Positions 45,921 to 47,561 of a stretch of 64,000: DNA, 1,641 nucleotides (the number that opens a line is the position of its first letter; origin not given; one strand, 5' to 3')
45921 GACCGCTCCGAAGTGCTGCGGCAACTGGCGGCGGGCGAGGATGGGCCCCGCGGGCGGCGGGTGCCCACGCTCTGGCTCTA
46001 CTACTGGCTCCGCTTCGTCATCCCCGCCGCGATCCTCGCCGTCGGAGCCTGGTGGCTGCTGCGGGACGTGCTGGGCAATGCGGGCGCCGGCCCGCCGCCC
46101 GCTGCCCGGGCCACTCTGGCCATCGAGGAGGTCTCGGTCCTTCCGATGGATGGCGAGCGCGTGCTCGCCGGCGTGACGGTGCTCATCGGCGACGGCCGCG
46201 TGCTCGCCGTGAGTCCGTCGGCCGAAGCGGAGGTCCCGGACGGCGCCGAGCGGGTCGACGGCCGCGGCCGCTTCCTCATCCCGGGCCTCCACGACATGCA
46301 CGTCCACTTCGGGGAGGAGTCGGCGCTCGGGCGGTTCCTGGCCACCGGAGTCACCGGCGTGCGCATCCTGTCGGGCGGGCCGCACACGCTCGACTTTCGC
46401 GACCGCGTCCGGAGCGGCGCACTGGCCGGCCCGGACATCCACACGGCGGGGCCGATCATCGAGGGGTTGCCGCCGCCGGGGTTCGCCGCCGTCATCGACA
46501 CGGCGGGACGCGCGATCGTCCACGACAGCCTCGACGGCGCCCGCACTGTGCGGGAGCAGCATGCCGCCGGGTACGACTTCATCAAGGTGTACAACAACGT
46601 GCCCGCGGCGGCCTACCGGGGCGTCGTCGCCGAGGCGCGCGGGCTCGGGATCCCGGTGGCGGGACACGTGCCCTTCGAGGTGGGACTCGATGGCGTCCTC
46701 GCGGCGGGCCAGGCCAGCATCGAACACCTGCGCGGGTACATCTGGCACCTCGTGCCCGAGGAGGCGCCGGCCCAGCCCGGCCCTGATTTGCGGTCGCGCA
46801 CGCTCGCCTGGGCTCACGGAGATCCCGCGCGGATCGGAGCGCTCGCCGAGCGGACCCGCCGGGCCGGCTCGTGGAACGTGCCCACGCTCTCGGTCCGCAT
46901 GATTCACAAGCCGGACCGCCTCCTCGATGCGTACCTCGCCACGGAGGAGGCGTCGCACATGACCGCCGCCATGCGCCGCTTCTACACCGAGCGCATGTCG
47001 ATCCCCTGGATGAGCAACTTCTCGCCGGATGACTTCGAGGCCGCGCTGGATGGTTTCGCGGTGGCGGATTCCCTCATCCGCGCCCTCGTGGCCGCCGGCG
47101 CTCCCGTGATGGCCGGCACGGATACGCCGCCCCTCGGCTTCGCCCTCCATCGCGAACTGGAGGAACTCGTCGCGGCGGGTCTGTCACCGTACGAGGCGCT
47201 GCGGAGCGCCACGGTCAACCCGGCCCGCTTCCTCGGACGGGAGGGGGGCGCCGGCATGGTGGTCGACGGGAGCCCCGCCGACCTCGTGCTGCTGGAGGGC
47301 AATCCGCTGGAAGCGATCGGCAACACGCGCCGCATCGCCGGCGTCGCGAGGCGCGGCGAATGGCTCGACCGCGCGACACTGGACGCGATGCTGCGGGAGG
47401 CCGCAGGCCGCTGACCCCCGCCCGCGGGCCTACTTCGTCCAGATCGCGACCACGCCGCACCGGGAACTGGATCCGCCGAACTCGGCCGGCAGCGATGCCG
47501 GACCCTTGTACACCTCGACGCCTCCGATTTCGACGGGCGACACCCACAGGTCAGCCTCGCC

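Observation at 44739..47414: Fusion of a Na+-coupled NSS transporter to a C-terminal amidohydrolase domain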

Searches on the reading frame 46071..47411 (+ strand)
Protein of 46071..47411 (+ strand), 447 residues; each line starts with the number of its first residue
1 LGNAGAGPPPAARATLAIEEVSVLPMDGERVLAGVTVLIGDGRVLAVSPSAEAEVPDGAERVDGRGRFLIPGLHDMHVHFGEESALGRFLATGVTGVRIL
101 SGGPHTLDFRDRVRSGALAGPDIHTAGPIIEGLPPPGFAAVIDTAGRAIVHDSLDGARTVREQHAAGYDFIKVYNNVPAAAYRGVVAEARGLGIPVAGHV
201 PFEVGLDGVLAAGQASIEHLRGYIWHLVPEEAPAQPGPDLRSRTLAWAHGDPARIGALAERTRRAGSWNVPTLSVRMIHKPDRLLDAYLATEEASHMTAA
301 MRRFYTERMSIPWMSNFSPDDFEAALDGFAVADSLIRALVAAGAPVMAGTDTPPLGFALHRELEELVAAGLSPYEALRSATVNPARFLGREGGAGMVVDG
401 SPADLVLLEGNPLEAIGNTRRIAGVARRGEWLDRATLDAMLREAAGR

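Call 7: search_solved_structures(query=window:46089-47411:+, max_evalue=0.01, show_alignments=2)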
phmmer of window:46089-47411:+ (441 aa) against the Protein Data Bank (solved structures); distinct sequences matched with E-value up to 0.01: 38.
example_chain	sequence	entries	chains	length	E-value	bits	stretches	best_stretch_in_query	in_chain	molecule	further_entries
2p9b_A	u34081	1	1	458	1.7e-17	66.7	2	335-419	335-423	Possible prolidase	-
9kov_A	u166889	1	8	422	3.4e-17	65.7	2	335-424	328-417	trum-mut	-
4whb_E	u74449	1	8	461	1.3e-16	63.8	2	358-432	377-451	Phenylurea hydrolase B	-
6i5s_A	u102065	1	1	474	2.2e-14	56.5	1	60-434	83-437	bottromycin amidohydrolase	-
2qs8_A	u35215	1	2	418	3e-13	52.7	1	309-418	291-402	Xaa-Pro Dipeptidase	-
8j85_A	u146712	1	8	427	7.7e-13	51.4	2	336-414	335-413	Amidohydrolase family protein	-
8ihq_A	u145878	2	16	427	1.7e-12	50.3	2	317-414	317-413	Amidohydrolase family protein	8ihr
8ihs_A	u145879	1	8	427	3.3e-12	49.3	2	336-414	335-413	Amidohydrolase family protein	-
9l36_A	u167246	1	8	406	8.6e-12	47.9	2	336-414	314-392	Amidohydrolase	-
3mtw_A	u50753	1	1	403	1.7e-11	46.9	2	23-83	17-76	L-Arginine carboxypeptidase Cc2672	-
4c5y_A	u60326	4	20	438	2.4e-11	46.4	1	324-410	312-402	OCHRATOXINASE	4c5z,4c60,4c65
8yak_A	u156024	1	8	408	2.3e-10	43.2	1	23-79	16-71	Imidazolonepropionase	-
8yag_A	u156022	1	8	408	5.1e-10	42.1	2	23-79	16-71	Imidazolonepropionase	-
3mkv_A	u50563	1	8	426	5.9e-10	41.9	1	330-410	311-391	PUTATIVE AMIDOHYDROLASE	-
9l2o_B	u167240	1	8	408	8.6e-10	41.3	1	23-79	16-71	Imidazolonepropionase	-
3feq_A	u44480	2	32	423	4.2e-09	39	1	360-441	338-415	PUTATIVE AMIDOHYDROLASE | PROLIDASE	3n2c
3be7_A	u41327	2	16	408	5.1e-07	32.2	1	337-425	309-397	Zn-dependent arginine carboxypeptidase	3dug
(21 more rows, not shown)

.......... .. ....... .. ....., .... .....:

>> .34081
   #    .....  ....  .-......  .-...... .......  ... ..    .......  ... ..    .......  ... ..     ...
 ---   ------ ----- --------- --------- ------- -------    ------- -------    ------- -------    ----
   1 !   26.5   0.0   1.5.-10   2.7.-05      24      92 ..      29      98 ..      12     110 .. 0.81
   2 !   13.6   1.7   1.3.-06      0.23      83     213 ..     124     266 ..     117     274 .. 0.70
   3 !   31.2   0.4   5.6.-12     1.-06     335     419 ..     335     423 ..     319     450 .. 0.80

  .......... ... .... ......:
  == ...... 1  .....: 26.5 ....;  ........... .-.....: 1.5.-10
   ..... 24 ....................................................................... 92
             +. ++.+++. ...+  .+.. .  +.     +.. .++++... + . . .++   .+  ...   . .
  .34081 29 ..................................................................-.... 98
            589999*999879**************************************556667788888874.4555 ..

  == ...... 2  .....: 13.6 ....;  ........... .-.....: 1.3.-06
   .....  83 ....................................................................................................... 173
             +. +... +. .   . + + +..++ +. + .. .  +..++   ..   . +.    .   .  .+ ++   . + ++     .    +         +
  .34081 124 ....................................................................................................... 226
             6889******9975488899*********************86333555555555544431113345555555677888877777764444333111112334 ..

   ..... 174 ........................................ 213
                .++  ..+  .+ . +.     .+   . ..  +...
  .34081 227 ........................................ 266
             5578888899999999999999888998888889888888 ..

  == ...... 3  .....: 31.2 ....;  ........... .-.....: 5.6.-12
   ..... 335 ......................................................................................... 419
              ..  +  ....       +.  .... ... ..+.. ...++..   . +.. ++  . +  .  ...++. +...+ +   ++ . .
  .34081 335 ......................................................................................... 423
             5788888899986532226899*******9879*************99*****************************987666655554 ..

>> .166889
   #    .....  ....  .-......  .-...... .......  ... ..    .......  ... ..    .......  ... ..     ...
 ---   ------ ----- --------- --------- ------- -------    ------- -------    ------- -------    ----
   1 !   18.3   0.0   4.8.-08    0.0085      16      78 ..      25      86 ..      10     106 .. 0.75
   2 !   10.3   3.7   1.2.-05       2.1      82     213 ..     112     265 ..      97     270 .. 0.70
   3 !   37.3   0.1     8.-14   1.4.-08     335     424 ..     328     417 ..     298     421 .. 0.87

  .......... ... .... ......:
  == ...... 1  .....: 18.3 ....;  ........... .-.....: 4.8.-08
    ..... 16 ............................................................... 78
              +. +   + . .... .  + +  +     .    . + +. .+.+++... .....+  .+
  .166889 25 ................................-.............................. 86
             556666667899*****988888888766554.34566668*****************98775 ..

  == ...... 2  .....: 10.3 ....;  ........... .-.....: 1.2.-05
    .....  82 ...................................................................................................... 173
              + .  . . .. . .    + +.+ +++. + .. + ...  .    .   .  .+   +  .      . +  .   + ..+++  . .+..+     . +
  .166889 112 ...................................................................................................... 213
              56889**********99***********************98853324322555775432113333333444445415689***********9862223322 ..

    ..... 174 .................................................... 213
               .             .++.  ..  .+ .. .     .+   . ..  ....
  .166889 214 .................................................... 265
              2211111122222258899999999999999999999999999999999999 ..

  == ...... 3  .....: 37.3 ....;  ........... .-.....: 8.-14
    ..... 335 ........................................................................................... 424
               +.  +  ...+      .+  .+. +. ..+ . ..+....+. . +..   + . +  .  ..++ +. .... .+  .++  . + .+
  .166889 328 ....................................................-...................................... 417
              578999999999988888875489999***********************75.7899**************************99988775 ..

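Call 15: find_homologous_proteins(query=window:46071-47411:+)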
Query window:46071-47411:+ (447 aa): 1303 proteins with E <= 0.001 among 8000 candidates; the best 120 are listed.
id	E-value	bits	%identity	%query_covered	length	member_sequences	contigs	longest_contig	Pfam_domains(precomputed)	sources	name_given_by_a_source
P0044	3.3e-247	839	87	99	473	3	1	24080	PF07969.18,PF01979.27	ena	-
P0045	8.9e-241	818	85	100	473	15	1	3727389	PF07969.18,PF01979.27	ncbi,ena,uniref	ncbi:amidohydrolase family protein [Candidatus Palauibacter sp.]|uniref:amidohydrolase family protei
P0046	7.7e-232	788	82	98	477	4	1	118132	PF07969.18,PF01979.27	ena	-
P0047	4.9e-230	782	81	100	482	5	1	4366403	PF07969.18,PF01979.27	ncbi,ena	-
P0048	1.2e-229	781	82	97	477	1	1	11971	PF07969.18,PF01979.27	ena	-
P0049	2.1e-229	780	80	100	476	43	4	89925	PF07969.18,PF01979.27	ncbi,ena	-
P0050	3.0e-228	776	80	100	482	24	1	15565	PF07969.18,PF01979.27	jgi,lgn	-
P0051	8.2e-228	775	82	98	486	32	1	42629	PF07969.18,PF01979.27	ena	-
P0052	9.5e-228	775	80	100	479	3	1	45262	PF07969.18,PF01979.27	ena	-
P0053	1.6e-227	774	81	97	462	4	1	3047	PF07969.18,PF01979.27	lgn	-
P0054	2.8e-227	773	80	100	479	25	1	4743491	PF07969.18,PF01979.27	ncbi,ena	-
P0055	5.9e-227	772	80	98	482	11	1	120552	PF07969.18,PF01979.27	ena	-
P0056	7.4e-227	772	80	100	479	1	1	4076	PF07969.18,PF01979.27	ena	-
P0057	2.1e-226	770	82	97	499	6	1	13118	PF07969.18,PF01979.27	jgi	-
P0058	3.6e-225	766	80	98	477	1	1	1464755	PF07969.18,PF01979.27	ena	-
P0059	3.3e-224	763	80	96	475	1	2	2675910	PF07969.18,PF01979.27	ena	-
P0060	1.2e-223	761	79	98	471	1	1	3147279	PF07969.18,PF01979.27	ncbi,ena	-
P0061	4.0e-223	759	79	100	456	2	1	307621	PF07969.18,PF01979.27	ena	-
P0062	1.6e-217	741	79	98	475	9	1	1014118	PF07969.18,PF01979.27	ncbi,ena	-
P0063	2.1e-216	737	78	99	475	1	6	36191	PF07969.18,PF01979.27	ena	-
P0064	2.2e-213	727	77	99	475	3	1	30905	PF07969.18,PF01979.27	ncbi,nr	ncbi:MAG: amidohydrolase family protein [Gemmatimonadetes bacterium]|nr:amidohydrolase family protei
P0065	1.6e-187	642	66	99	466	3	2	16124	PF07969.18,PF01979.27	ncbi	-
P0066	8.8e-187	640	64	100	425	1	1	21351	PF07969.18,PF01979.27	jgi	-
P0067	4.1e-185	634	67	97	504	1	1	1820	PF07969.18,PF01979.27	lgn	-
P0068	5.4e-182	624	67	97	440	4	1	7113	PF07969.18,PF01979.27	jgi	jgi:imidazolonepropionase-like amidohydrolase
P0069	7.7e-182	623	66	97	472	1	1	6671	PF07969.18,PF01979.27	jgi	jgi:imidazolonepropionase-like amidohydrolase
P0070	7.3e-181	620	64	99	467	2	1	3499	PF07969.18,PF01979.27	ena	-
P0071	8.0e-180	617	65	100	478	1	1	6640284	PF07969.18,PF01979.27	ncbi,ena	-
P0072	5.4e-177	607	64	100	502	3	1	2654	PF07969.18,PF01979.27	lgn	-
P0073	1.5e-175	603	64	96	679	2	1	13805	PF13468.13,PF07969.18,PF01979.27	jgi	-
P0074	5.4e-172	591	62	99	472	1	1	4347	PF07969.18,PF01979.27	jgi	-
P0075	5.8e-172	591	90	67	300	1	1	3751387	PF07969.18,PF01979.27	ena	-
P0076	2.4e-169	582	63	96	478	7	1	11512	PF07969.18,PF01979.27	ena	-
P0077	2.8e-169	582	65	92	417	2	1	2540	PF07969.18,PF01979.27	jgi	-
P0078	4.8e-168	578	75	80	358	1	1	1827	PF01979.27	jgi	jgi:hypothetical protein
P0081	4.3e-158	545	59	97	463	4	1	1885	PF07969.18,PF01979.27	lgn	-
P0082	4.8e-158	545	68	80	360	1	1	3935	PF07969.18,PF01979.27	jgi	jgi:hypothetical protein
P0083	7.1e-158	544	60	98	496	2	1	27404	PF07969.18,PF01979.27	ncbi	-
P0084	1.4e-155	537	80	56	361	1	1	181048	PF07969.18,PF01979.27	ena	-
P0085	2.2e-153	529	60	97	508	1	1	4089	PF07969.18,PF01979.27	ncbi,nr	ncbi:MAG TPA: amidohydrolase family protein, partial [Gemmatimonadaceae bacterium]|nr:amidohydrolase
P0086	1.6e-152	527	58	100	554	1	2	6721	PF07969.18,PF01979.27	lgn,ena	-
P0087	1.8e-145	503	57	96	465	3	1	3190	PF07969.18,PF01979.27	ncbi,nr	ncbi:MAG TPA: amidohydrolase family protein [Vicinamibacteria bacterium]|nr:amidohydrolase family pr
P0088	2.1e-143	497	54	94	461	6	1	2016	PF07969.18,PF01979.27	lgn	-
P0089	1.6e-142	494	53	97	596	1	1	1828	PF07969.18,PF01979.27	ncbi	ncbi:MAG: amidohydrolase family protein, partial [Gemmatimonadaceae bacterium]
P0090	7.7e-138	478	52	94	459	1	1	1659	PF07969.18,PF01979.27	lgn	-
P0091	2.0e-137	477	53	91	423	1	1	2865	PF07969.18,PF01979.27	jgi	jgi:hypothetical protein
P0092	2.2e-137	477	54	95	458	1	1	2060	PF07969.18,PF01979.27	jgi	jgi:hypothetical protein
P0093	2.0e-135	470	51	97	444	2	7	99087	PF07969.18,PF01979.27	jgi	-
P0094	5.9e-135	469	51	96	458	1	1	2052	PF07969.18,PF01979.27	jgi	-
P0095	5.4e-134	466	55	96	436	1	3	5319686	PF07969.18,PF01979.27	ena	-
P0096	4.0e-133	463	53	97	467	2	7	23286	PF07969.18,PF01979.27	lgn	-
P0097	2.1e-132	460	53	100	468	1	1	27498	PF07969.18,PF01979.27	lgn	-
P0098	6.9e-130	452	52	97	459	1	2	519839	PF07969.18,PF01979.27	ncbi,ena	-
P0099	2.1e-129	450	52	98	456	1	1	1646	PF07969.18,PF01979.27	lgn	-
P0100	4.1e-129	449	51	96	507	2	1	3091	PF07969.18,PF01979.27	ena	-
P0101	6.3e-128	446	52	99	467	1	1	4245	PF07969.18,PF01979.27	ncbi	ncbi:MAG: amidohydrolase family protein [Steroidobacteraceae bacterium]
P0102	5.9e-127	442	52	96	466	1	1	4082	PF07969.18,PF01979.27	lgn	-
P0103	8.0e-127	442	51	92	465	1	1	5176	PF07969.18,PF01979.27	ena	-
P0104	3.1e-126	440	51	98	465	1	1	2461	PF07969.18,PF01979.27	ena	-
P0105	4.2e-126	440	51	98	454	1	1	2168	PF07969.18,PF01979.27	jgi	jgi:hypothetical protein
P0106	9.3e-126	438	50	97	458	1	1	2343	PF07969.18,PF01979.27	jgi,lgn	jgi:hypothetical protein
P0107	1.1e-125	438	51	96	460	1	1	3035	PF07969.18,PF01979.27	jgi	jgi:imidazolonepropionase-like amidohydrolase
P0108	2.2e-125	437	51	95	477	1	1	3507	PF07969.18,PF01979.27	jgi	jgi:hypothetical protein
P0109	2.3e-125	437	50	98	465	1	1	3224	PF07969.18,PF01979.27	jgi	jgi:hypothetical protein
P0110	3.4e-125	437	51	97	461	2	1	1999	PF07969.18,PF01979.27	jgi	jgi:hypothetical protein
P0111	1.1e-124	435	50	96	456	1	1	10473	PF07969.18,PF01979.27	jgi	jgi:hypothetical protein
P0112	2.5e-124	434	50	97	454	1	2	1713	PF07969.18,PF01979.27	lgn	-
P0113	2.6e-124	434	51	95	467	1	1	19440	PF07969.18,PF01979.27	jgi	-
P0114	3.1e-124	433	51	95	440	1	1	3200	PF07969.18,PF01979.27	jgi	jgi:hypothetical protein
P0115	3.3e-124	433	50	98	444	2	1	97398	PF07969.18,PF01979.27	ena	-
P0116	3.4e-124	433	51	95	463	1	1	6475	PF07969.18,PF01979.27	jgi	jgi:hypothetical protein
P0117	5.5e-124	433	50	95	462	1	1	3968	PF07969.18,PF01979.27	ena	-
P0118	6.4e-124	432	49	98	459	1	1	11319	PF07969.18,PF01979.27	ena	-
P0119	9.2e-124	432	50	95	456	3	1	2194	PF07969.18,PF01979.27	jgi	jgi:hypothetical protein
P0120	9.9e-124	432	50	97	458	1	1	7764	PF07969.18,PF01979.27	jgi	jgi:hypothetical protein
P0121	1.7e-123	431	49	98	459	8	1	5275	PF07969.18,PF01979.27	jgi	jgi:imidazolonepropionase-like amidohydrolase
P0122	2.3e-123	431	50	97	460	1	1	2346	PF07969.18,PF01979.27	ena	-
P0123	2.6e-123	430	51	92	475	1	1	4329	PF07969.18,PF01979.27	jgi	jgi:hypothetical protein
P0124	3.8e-123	430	53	97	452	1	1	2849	PF07969.18,PF01979.27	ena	-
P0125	5.4e-123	429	46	100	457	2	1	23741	PF07969.18,PF01979.27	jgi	jgi:Amidohydrolase family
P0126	1.3e-122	428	50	94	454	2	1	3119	PF07969.18,PF01979.27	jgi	jgi:hypothetical protein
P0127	1.9e-122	428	51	92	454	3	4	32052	PF07969.18,PF01979.27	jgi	jgi:hypothetical protein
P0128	2.1e-122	427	50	96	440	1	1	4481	PF07969.18,PF01979.27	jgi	jgi:hypothetical protein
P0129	2.4e-122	427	48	98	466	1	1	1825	PF07969.18,PF01979.27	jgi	jgi:hypothetical protein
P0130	6.8e-122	426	51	98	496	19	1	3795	PF07969.18,PF01979.27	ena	-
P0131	1.1e-121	425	49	97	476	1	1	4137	PF07969.18,PF01979.27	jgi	jgi:hypothetical protein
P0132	1.2e-121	425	50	95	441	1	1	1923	PF07969.18,PF01979.27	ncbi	-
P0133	5.1e-121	423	49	97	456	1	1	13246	PF07969.18,PF01979.27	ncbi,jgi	jgi:imidazolonepropionase-like amidohydrolase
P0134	6.3e-121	423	49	97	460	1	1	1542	PF07969.18,PF01979.27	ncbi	-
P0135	6.6e-121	422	49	97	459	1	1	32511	PF07969.18,PF01979.27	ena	-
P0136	9.3e-121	422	50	97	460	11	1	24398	PF07969.18,PF01979.27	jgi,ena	jgi:imidazolonepropionase-like amidohydrolase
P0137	1.7e-120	421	49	98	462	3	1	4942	PF07969.18,PF01979.27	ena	-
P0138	4.3e-120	420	54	96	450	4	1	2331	PF07969.18,PF01979.27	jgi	-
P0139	8.0e-120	419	49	97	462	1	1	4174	PF07969.18,PF01979.27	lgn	-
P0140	3.8e-119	417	52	97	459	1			PF07969.18,PF01979.27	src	-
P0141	4.3e-119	416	50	99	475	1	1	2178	PF07969.18,PF01979.27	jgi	jgi:imidazolonepropionase-like amidohydrolase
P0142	1.1e-117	412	48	99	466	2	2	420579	PF07969.18,PF01979.27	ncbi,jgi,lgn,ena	-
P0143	1.9e-117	411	59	70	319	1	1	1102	PF07969.18,PF01979.27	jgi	jgi:hypothetical protein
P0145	5.2e-116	406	49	95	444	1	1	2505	PF07969.18,PF01979.27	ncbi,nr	ncbi:MAG TPA: amidohydrolase family protein [Steroidobacteraceae bacterium]|nr:amidohydrolase family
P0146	1.0e-115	405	48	98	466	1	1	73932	PF07969.18,PF01979.27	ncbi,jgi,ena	-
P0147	6.9e-115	403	54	79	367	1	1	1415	PF07969.18,PF01979.27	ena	-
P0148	1.6e-114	401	46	95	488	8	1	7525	PF07969.18,PF01979.27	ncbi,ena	-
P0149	3.8e-114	400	48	95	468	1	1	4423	PF07969.18,PF01979.27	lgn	-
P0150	6.8e-114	399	46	97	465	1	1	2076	PF07969.18,PF01979.27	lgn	-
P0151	8.7e-114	399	47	97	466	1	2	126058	PF07969.18,PF01979.27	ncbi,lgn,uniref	ncbi:amidohydrolase family protein [Sphingopyxis sp.]|uniref:amidohydrolase family protein n=1 Tax=S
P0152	1.3e-113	398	49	96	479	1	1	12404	PF07969.18,PF01979.27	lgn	-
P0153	1.8e-113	398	47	96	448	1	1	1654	PF07969.18,PF01979.27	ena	-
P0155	2.2e-111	391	48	96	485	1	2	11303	PF07969.18,PF01979.27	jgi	jgi:imidazolonepropionase-like amidohydrolase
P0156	4.2e-111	390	45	96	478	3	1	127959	PF07969.18,PF01979.27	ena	-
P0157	1.4e-110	388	48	96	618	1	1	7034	PF07969.18,PF01979.27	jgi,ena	-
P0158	4.4e-109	383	45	95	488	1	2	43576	PF07969.18,PF01979.27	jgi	-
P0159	5.8e-109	383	43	96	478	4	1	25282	PF07969.18,PF01979.27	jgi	-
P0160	1.6e-107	378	46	96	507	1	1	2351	PF07969.18,PF01979.27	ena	-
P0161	6.6e-107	376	45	98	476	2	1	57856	PF07969.18,PF01979.27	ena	-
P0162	1.7e-105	372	45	97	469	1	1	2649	PF07969.18,PF01979.27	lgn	-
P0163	2.2e-105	371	46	97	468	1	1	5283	PF07969.18,PF01979.27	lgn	-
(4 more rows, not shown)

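Call 17: find_encoding_contigs(protein=P0045, flank=8000, max_places=3)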
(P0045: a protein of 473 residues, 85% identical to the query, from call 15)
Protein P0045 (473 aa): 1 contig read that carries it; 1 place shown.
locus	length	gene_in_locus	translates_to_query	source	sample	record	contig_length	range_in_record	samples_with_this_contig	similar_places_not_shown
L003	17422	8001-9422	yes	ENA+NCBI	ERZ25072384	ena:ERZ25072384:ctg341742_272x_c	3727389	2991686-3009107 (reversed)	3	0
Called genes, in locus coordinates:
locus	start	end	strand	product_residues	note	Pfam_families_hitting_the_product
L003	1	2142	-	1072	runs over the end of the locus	PF00873:ACR_tran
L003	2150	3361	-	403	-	PF25917:BSH_RND, PF25973:BSH_CzcB (faint)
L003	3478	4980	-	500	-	PF02368:Big_2 (faint), PF05345:He_PIG (faint), PF17963:Big_9 (faint), PF18911:PKD_4 (faint)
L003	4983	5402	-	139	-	PF01894:YjbQ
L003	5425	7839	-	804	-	PF01315:Ald_Xan_dh_C, PF02738:MoCoBD_1, PF20256:MoCoBD_2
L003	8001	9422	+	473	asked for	PF07969:Amidohydro_3, PF01979:Amidohydro_1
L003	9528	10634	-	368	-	PF13620:CarboxypepD_reg, PF13715:CarbopepD_reg_2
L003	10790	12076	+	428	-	PF02321:OEP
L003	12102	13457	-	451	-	PF00209:SNF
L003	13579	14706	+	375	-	-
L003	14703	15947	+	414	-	PF00375:SDF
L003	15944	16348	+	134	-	PF14489:QueF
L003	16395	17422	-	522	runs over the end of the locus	PF07969:Amidohydro_3, PF01979:Amidohydro_1 (weak)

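Call 18: find_encoding_contigs(protein=P0044, flank=8000, max_places=3)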
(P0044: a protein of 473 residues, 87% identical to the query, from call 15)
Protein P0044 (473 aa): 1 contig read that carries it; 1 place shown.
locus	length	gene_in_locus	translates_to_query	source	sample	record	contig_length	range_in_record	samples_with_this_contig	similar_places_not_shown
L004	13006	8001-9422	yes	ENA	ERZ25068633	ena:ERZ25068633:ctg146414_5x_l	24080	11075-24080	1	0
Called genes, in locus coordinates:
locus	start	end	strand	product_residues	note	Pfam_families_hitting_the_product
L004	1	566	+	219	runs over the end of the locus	PF13338:AbiEi_4 (weak)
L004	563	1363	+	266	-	PF08843:AbiEii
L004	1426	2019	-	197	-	PF03938:OmpH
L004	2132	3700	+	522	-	PF07969:Amidohydro_3, PF01979:Amidohydro_1 (weak)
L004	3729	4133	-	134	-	PF14489:QueF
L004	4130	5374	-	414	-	PF00375:SDF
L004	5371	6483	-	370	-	-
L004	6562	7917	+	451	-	PF00209:SNF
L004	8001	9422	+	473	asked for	PF07969:Amidohydro_3, PF01979:Amidohydro_1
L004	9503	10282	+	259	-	-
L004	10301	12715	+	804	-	PF01315:Ald_Xan_dh_C, PF02738:MoCoBD_1, PF20256:MoCoBD_2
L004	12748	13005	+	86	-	?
